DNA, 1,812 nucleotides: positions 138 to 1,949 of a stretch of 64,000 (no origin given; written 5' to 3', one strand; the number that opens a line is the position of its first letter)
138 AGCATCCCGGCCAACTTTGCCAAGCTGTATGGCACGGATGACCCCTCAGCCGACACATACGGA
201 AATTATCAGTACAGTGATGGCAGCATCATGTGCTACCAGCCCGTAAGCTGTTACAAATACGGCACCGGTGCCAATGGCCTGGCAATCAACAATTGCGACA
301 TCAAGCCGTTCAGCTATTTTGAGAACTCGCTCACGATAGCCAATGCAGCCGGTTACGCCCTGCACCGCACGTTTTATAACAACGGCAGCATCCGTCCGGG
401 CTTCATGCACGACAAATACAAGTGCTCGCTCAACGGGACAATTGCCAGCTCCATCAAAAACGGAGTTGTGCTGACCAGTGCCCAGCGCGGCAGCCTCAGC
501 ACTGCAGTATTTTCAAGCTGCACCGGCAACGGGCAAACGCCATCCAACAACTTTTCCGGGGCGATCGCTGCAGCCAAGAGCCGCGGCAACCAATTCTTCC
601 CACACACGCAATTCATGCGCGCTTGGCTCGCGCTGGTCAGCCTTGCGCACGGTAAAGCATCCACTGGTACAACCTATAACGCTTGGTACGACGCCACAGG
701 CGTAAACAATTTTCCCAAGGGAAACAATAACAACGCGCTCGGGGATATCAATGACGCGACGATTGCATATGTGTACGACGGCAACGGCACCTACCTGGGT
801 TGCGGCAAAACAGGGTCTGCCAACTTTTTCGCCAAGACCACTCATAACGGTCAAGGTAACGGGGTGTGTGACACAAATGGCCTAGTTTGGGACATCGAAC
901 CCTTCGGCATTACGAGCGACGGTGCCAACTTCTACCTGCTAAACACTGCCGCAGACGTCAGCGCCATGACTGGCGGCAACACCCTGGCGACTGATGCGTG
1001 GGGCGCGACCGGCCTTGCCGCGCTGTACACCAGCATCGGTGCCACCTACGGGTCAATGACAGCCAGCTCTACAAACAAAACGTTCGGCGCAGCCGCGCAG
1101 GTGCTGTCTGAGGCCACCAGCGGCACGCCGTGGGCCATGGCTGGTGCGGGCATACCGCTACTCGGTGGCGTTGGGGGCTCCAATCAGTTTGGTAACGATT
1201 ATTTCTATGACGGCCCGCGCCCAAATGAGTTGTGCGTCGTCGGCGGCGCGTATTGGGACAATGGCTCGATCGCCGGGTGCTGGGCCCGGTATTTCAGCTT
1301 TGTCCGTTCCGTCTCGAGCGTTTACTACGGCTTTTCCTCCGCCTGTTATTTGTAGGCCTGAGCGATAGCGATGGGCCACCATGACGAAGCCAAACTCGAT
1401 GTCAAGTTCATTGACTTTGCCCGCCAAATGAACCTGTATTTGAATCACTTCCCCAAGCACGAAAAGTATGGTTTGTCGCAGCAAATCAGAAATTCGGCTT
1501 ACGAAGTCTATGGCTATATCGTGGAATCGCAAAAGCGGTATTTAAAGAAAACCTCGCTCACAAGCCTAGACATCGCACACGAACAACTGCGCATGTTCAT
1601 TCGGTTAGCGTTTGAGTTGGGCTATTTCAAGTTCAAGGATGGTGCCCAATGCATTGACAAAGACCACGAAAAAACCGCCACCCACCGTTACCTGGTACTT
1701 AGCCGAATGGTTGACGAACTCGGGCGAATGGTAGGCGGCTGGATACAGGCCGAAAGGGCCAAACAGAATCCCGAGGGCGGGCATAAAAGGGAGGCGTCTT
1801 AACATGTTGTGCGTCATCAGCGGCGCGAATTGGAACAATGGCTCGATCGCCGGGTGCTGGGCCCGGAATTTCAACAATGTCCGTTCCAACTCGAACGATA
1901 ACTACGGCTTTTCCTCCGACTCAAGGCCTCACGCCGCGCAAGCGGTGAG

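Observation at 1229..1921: DGR with clear adenine-specific mutagenesis of a phage receptor-binding protein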

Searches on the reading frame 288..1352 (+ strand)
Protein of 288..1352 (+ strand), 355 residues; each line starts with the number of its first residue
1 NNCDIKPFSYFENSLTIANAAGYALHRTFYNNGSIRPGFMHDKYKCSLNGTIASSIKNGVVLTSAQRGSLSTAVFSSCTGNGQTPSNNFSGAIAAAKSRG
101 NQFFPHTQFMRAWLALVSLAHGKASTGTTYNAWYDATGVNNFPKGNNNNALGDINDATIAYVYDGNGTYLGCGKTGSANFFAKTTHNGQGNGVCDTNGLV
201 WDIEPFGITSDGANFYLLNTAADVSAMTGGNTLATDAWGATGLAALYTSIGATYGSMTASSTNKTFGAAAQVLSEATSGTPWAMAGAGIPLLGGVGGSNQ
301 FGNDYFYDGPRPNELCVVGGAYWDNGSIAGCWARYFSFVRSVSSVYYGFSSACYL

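Call 55: search_solved_structures(query=A3, max_evalue=10, show_alignments=2)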
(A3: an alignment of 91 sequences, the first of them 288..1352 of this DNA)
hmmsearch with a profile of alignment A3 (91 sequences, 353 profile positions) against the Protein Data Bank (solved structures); distinct sequences matched with E-value up to 10: 1.
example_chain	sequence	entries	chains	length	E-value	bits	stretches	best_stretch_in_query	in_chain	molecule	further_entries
5vf4_A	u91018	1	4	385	3.7e-08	36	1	171-351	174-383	Uncharacterized protein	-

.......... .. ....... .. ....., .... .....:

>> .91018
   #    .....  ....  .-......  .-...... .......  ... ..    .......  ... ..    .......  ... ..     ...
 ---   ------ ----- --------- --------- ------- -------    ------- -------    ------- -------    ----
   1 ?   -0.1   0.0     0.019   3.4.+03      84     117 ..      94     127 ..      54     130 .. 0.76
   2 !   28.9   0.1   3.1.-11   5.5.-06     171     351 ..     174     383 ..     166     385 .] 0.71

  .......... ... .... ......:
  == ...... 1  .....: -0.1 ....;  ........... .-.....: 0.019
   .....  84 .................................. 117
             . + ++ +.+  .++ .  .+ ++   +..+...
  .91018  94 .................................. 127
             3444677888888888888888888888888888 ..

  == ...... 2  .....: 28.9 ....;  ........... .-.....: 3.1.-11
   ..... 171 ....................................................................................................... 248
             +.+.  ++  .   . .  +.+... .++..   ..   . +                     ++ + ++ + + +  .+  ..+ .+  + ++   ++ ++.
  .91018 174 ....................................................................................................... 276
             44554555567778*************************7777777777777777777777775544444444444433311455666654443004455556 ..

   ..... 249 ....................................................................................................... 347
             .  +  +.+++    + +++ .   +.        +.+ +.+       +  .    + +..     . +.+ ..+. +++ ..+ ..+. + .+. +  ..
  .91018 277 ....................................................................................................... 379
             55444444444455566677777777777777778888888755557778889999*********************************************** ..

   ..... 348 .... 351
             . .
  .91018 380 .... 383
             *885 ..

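Call 56: search_protein_families(library=pfam, alignment_id=A3, max_evalue=0.1)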
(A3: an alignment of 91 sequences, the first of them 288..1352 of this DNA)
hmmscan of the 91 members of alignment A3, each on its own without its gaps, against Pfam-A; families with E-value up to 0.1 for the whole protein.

A. member 1, window:288-1352:+ (355 aa): 0 families

B. families by the number of members that match (of 91 scanned): 9 families
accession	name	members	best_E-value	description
PF16190.11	E1_FCCH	9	2.4e-11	Ubiquitin-activating enzyme E1 FCCH domain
PF08813.17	Phage_tail_3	6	0.0076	Phage tail tube protein, TTP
PF00586.29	AIRS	4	0.027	AIR synthase related protein, N-terminal domain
PF13453.11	Zn_ribbon_TFIIB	3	0.01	Transcription factor zinc-finger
PF12195.14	End_beta_barrel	1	0.0033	Beta barrel domain of bacteriophage endosialidase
PF17995.8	GH101_N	1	0.02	Endo-alpha-N-acetylgalactosaminidase N-terminal domain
PF03688.20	Nepo_coat_C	1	0.034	Nepovirus coat protein, C-terminal domain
PF21926.2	FeeM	1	0.08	N-acyl amino acid synthase FeeM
PF14331.11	IcmF-related_N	1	0.092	IcmF-related N-terminal domain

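Call 64: predict_structure(alignment_id=A3)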
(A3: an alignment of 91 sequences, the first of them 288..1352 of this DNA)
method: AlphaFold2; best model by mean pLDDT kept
length: 355 residues; sequences in the alignment: 91
mean_pLDDT: 94.8   pTM: 0.93
mean pLDDT of the five models: 94.8, 94.7, 93.8, 91.7, 89.6
residues with pLDDT >= 90: 317; 70-90: 36; 50-70: 2; < 50: 0
segments of 3 or more residues with pLDDT < 50: none
pLDDT, mean of each block of 10 residues (from residue 1): 89 94 96 96 98 98 96 97 98 98 98 95 91 90 84 92 93 96 96 95 98 98 98 98 99 95 91 95 97 90 90 97 89 96 98 97
secondary structure, 60 per line:
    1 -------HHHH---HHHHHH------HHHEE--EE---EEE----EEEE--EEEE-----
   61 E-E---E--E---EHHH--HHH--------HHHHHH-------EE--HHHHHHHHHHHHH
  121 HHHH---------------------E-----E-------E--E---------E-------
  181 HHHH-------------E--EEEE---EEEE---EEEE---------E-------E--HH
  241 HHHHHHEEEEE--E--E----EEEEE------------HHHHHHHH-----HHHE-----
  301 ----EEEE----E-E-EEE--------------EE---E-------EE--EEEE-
elements in order: H8-11 H15-20 E39-41 E46-49 E52-55 H91-96 H108-124 H181-184 E201-204 E208-211 E215-218 H239-246 E247-251 E262-266 H279-286 E305-308 E317-319 E351-354

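Call 68: fold_search(model_id=the predicted structure, library=pdb)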
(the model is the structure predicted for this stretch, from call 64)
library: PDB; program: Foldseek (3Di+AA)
matches with E <= 10: 50; with E <= 0.001: 3
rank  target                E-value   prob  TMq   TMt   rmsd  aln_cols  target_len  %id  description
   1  5vf4_D                1.0e-12  1.00  0.61  0.57   7.4       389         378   16  Thermus aquaticus variable protein (TaqVP) from diversity-generating retroelements (DGR) (released 2017-05-24)
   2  5vf4_A                1.3e-11  1.00  0.61  0.57   7.0       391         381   15  Thermus aquaticus variable protein (TaqVP) from diversity-generating retroelements (DGR) (released 2017-05-24)
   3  5vf4_C                3.4e-11  1.00  0.62  0.58   8.2       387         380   15  Thermus aquaticus variable protein (TaqVP) from diversity-generating retroelements (DGR) (released 2017-05-24)
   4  1yu2                  2.6e-02  0.92  0.35  0.33  11.6       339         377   13  Major Tropism Determinant M1 Variant (released 2005-09-20)
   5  2y3c                  2.7e-02  0.80  0.11  0.14   5.0        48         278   25  Treponema denticola variable protein 1 (released 2011-08-31)
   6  1yu3                  5.0e-02  0.87  0.33  0.31  11.4       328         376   12  Major Tropism Determinant I1 Variant (released 2005-09-20)
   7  1yu1                  5.9e-02  0.84  0.32  0.31  10.8       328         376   12  Major Tropism Determinant P3c Variant (released 2005-09-20)
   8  1yu0                  9.6e-02  0.77  0.33  0.31  10.6       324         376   11  Major Tropism Determinant P1 Variant (released 2005-09-20)
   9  1yu4_A                1.0e-01  0.69  0.33  0.31  11.2       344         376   12  Major Tropism Determinant U1 Variant (released 2005-09-20)
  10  6vqp_A                1.8e-01  0.51  0.12  0.14   2.1        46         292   22  Structure of CalU17 from the Calicheamicin Biosynthesis Pathway of Micromonospora echinospora (released 2021-02-17)
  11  5nyy                  2.4e-01  0.28  0.29  0.35  12.1       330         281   10  Formylglycine generating enzyme from T. curvata in complex with Cd(II) (released 2017-06-07)
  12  6xtp_A                2.7e-01  0.21  0.30  0.35  12.2       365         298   12  Crystal structure reveals non-coordinative binding of O2 to the copper center of the formylglycine-generating enzyme - (released 2021-01-27)
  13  6s07_A                3.9e-01  0.35  0.28  0.32   8.4       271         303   12  Structure of formylglycine-generating enzyme at 1.04 A in complex with copper and substrate reveals an acidic pocket f (released 2019-06-26)
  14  5hha_B                4.6e-01  0.23  0.12  0.15   6.2        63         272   19  Structure of PvdO from Pseudomonas aeruginosa (released 2017-01-18)
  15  2q17_C                4.6e-01  0.20  0.11  0.13   5.6        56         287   21  Formylglycine Generating Enzyme from Streptomyces coelicolor (released 2008-04-01)
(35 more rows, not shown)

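Call 69: fold_search(model_id=the predicted structure, library=viral)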
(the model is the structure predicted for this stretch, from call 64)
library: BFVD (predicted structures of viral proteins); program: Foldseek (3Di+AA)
matches with E <= 10: 42; with E <= 0.001: 20
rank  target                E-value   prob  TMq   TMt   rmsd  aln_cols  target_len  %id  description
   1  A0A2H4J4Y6            3.2e-13  1.00  0.61  0.33   4.8       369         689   17  Sulfatase-modifying factor enzyme-like domain-containing protein [uncultured Caudovirales phage]
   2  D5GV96                1.6e-11  1.00  0.62  0.39   7.2       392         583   17  Hypothetical phage protein [Campylobacter phage CP220]
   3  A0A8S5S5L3            2.3e-08  1.00  0.48  0.19   6.6       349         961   14  Tail collar fiber protein [Podoviridae sp. ctsUe5]
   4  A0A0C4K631            3.5e-08  1.00  0.48  0.31   7.5       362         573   13  (no name in the UniProt tables at hand)
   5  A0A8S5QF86            6.1e-08  1.00  0.55  0.49   8.2       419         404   14  ChiA1-BD-binding domain protein [Caudovirales sp. ctqPn17]
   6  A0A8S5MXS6            1.8e-07  1.00  0.48  0.33   6.7       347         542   12  Tail collar fiber protein [Myoviridae sp. ctRRy11]
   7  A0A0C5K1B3            7.7e-07  1.00  0.45  0.36   4.7       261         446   20  (no name in the UniProt tables at hand)
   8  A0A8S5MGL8            3.1e-06  1.00  0.50  0.27   8.0       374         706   14  Tail collar fiber protein [Podoviridae sp. ctqve24]
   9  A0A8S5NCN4            6.0e-06  1.00  0.50  0.28  10.3       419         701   12  Uncharacterized protein [Siphoviridae sp. ctUse40]
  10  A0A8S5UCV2            6.4e-06  1.00  0.45  0.39   7.7       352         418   14  Tail collar fiber protein [Myoviridae sp. ctBvM24]
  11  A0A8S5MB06            6.4e-06  1.00  0.50  0.31   6.9       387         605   13  Tail collar fiber protein [Siphoviridae sp. ctsDY37]
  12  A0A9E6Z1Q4            2.0e-05  1.00  0.45  0.30   8.5       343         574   10  (no name in the UniProt tables at hand)
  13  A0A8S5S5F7            2.6e-05  1.00  0.49  0.29  10.4       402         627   13  Tail collar fiber protein [Caudovirales sp. ctaix4]
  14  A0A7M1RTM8            4.4e-05  1.00  0.43  0.28   8.4       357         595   13  Uncharacterized protein [uncultured phage cr6_1]
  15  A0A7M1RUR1            5.0e-05  1.00  0.50  0.33   8.3       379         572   15  Tail fiber protein [uncultured phage cr55_1]
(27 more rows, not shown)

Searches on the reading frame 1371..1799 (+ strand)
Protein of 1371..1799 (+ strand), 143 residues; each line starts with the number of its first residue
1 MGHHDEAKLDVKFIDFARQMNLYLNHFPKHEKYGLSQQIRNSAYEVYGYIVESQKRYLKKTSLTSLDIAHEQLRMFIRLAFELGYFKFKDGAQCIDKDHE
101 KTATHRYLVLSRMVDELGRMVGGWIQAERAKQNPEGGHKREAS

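Call 5: search_protein_families(library=pfam, proteins=[window:1371-1799:+], max_evalue=0.01)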
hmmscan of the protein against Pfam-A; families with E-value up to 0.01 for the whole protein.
window:1371-1799:+ (143 aa): 2 families
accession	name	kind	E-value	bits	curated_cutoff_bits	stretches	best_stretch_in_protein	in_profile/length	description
PF22296.2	bAvd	-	1.2e-14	55.1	40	1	12-126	6-105/107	bAvd-like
PF05635.17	23S_rRNA_IVP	-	2e-09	38.1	33.8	1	14-96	10-95/106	23S rRNA-intervening sequence protein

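Call 9: search_protein_families(library=phrogs, proteins=[window:1371-1799:+], max_evalue=0.001)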
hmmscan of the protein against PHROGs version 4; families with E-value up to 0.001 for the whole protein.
window:1371-1799:+ (143 aa): 1 family
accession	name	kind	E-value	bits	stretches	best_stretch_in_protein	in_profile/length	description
phrog_3206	-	DNA, RNA and nucleotide metabolism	2.5e-22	80.1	1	4-140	13-136/154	Avd protein of DGR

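Call 37: search_solved_structures(query=window:1371-1799:+, max_evalue=0.01, show_alignments=1)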
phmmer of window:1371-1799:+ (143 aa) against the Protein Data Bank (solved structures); distinct sequences matched with E-value up to 0.01: 0.
